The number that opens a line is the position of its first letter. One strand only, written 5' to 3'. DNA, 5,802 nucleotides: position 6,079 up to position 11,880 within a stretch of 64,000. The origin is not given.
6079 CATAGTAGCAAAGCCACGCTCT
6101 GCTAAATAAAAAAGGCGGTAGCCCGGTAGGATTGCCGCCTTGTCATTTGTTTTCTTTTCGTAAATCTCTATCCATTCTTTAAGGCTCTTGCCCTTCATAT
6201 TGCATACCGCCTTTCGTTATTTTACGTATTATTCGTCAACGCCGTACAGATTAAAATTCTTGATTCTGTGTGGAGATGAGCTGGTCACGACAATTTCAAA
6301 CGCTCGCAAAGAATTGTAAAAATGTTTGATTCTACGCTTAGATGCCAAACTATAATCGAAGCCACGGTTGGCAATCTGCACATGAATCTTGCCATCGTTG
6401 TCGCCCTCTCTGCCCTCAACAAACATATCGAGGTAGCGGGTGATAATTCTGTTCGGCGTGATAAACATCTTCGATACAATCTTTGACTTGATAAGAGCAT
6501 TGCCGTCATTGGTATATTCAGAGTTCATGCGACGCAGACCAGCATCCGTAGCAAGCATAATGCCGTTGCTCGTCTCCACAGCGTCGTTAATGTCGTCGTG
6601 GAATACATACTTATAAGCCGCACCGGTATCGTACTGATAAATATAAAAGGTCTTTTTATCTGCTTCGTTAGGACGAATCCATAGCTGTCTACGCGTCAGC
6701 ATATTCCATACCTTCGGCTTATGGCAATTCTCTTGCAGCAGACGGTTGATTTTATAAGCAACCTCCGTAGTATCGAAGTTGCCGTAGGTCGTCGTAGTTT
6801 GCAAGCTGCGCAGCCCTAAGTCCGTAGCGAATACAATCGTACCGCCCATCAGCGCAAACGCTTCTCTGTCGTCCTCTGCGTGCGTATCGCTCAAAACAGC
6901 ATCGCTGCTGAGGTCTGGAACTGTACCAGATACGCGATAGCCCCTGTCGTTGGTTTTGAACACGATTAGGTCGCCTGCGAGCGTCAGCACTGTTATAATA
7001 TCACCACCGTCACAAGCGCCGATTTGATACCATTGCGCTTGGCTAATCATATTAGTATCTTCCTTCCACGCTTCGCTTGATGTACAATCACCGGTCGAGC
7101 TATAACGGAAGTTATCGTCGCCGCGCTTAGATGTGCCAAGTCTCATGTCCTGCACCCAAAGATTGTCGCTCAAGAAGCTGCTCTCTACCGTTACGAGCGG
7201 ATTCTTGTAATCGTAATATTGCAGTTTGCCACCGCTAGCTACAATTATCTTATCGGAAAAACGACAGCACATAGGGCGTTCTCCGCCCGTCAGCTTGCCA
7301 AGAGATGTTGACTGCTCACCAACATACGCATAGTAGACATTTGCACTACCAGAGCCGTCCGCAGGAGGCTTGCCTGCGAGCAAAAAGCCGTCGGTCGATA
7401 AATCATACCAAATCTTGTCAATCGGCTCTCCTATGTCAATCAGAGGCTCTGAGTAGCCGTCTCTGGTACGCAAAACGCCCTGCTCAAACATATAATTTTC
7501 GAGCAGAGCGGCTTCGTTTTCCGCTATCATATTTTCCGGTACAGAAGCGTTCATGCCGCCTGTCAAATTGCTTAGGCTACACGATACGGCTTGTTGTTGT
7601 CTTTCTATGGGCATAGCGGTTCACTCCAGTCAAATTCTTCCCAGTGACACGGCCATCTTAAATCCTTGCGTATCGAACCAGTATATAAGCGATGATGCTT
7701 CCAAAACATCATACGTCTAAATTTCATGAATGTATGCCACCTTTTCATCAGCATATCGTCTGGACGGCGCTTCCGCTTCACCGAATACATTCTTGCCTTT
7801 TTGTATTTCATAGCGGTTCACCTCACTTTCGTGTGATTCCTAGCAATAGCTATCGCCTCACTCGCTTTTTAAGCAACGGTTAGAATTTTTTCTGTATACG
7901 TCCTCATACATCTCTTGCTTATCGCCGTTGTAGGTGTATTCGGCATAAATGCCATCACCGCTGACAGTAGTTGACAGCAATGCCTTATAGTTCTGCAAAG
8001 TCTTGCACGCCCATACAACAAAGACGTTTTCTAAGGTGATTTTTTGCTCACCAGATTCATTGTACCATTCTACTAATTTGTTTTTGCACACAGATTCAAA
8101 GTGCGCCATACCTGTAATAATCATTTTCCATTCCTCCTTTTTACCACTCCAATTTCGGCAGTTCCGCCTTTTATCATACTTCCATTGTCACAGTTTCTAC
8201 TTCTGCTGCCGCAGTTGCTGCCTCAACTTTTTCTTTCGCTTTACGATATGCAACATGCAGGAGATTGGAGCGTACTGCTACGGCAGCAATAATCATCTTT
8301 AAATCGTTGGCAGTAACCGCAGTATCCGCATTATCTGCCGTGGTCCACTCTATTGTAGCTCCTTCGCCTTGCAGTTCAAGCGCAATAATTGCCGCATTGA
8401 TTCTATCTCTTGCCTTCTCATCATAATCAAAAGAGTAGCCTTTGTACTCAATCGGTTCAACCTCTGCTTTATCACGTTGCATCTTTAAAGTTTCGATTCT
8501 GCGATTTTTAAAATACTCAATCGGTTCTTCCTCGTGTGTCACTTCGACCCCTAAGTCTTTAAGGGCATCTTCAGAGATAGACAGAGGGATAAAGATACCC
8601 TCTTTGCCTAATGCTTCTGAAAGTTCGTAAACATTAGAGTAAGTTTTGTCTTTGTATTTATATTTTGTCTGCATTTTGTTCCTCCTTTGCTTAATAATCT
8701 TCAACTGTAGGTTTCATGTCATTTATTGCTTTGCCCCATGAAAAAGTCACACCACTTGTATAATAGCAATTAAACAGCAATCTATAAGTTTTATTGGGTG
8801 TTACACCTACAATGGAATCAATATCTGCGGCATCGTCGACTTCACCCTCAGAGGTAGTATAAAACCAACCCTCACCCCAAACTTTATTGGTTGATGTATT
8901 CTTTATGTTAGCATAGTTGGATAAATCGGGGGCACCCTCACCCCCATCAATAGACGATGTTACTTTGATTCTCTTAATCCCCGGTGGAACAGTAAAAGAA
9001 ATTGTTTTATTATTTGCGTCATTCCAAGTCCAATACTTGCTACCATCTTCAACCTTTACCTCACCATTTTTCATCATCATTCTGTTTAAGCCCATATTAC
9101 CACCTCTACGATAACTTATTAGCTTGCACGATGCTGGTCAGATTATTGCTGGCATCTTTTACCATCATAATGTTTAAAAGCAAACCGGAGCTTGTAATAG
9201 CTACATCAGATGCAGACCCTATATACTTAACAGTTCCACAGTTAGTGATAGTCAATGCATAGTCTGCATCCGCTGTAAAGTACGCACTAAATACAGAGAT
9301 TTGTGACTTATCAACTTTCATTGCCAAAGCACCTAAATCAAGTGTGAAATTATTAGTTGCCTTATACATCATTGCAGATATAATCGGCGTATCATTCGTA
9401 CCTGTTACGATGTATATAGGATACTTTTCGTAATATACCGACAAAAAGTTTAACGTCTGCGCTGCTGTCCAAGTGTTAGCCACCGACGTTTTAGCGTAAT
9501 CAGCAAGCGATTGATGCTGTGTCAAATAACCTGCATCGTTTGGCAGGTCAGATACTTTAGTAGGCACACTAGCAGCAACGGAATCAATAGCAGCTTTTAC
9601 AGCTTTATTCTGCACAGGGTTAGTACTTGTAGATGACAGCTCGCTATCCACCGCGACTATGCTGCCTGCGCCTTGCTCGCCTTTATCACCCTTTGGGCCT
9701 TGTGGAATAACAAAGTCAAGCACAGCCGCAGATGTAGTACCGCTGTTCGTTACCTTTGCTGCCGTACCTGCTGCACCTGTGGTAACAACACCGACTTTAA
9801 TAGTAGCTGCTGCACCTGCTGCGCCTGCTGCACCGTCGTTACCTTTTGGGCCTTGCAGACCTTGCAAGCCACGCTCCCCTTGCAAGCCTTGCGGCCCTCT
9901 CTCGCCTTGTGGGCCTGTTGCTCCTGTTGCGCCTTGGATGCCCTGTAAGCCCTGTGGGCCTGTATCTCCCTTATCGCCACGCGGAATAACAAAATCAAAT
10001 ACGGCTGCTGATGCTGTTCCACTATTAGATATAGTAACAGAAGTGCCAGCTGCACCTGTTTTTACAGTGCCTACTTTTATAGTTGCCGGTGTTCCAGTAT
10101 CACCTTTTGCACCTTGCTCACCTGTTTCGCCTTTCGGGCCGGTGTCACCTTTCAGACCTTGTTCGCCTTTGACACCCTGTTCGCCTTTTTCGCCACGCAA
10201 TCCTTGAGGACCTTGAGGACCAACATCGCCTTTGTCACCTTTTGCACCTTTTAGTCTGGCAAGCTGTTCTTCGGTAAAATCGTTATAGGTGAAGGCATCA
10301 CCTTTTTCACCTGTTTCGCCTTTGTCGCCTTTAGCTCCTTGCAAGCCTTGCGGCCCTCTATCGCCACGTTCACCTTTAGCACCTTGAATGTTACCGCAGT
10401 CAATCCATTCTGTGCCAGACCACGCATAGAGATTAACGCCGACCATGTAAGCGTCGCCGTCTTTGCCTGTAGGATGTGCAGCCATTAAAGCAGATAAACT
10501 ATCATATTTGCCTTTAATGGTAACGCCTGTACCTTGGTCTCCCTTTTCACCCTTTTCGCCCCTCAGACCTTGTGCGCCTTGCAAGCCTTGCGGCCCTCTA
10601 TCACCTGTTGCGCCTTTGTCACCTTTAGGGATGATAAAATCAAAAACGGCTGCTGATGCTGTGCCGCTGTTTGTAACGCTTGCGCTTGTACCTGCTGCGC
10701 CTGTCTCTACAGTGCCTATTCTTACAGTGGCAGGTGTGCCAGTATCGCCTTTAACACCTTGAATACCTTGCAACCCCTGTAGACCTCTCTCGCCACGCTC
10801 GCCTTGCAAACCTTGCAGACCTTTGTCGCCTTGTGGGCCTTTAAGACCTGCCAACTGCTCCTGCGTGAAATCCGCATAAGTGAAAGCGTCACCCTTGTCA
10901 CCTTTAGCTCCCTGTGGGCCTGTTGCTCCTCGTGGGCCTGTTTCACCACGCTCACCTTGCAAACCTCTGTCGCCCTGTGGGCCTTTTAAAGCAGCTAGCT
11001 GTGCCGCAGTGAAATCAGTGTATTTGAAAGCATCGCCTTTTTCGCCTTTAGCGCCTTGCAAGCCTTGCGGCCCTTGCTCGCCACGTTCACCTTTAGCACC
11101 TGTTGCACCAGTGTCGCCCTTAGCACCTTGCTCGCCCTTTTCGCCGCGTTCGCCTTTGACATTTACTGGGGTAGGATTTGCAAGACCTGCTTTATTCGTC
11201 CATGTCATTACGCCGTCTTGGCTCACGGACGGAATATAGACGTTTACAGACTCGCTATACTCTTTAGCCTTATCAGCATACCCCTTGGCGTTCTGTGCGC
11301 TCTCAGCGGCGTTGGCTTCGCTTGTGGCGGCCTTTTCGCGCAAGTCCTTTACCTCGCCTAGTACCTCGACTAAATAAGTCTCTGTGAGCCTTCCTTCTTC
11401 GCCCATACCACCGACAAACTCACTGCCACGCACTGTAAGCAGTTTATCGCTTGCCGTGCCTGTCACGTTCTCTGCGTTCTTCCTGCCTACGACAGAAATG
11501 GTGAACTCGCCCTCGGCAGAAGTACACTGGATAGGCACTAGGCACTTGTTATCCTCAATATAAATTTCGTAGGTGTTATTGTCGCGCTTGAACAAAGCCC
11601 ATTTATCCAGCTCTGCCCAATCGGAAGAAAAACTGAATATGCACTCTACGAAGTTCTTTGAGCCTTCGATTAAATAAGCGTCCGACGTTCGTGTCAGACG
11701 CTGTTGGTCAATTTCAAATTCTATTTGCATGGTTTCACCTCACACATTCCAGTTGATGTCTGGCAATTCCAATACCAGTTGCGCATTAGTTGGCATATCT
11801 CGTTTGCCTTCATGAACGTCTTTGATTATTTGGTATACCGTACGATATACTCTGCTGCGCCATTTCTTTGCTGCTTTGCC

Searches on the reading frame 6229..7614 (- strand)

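Call 25: search_protein_families(library=phrogs, proteins=[window:6229-7614:-], max_evalue=0.001)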
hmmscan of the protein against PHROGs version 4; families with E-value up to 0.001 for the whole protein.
window:6229-7614:- (461 aa): 1 family
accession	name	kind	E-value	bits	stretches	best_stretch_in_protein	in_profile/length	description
phrog_5107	-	lysis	3.1e-07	30.2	1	210-383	232-418/533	amidase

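Call 62: search_protein_families(library=pfam, proteins=[window:6229-7614:-], max_evalue=0.01)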
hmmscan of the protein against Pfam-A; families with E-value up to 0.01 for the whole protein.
window:6229-7614:- (461 aa): 0 families

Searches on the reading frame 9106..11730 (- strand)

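Call 24: search_protein_families(library=phrogs, proteins=[window:9106-11730:-], max_evalue=0.001)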
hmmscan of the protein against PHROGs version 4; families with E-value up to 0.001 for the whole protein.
window:9106-11730:- (874 aa): 68 families (the best 25 are shown)
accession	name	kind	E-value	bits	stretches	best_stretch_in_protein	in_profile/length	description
phrog_819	-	tail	1.4e-77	262.9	3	494-783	534-803/1024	tail protein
phrog_5073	-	tail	3.7e-76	258.2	4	295-558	112-375/519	tail fiber protein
phrog_6320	-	tail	1.1e-65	223.8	5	494-704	97-296/745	tail fiber protein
phrog_3904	-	tail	1.3e-55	190.3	4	261-477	674-889/1086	tail fiber protein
phrog_366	-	tail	6.4e-50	171.9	5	583-737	151-255/474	tail fiber protein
phrog_8745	-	tail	1.5e-47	162.7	5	584-736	1424-1579/1803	tail fiber protein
phrog_10972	-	tail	6e-43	148.6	4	184-259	148-223/343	tail fiber protein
phrog_32409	-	tail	1e-40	140.9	4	192-256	193-263/884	tail fiber protein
phrog_13892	-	tail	1.9e-37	130.6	6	484-561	22-96/676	minor tail protein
phrog_38806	-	unknown function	1.9e-37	130.2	5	485-572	57-140/285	-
phrog_32779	-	unknown function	2.8e-37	129.6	4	460-519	283-345/555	-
phrog_21765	-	unknown function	3.5e-36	126.2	4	390-454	123-184/422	-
phrog_1658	-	unknown function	6.6e-35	122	5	493-562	44-121/239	-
phrog_18350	-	tail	8.1e-35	121.7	4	128-281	48-191/253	tail fiber protein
phrog_1806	-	tail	1.2e-34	120.9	5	497-634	108-231/276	collagen like minor tail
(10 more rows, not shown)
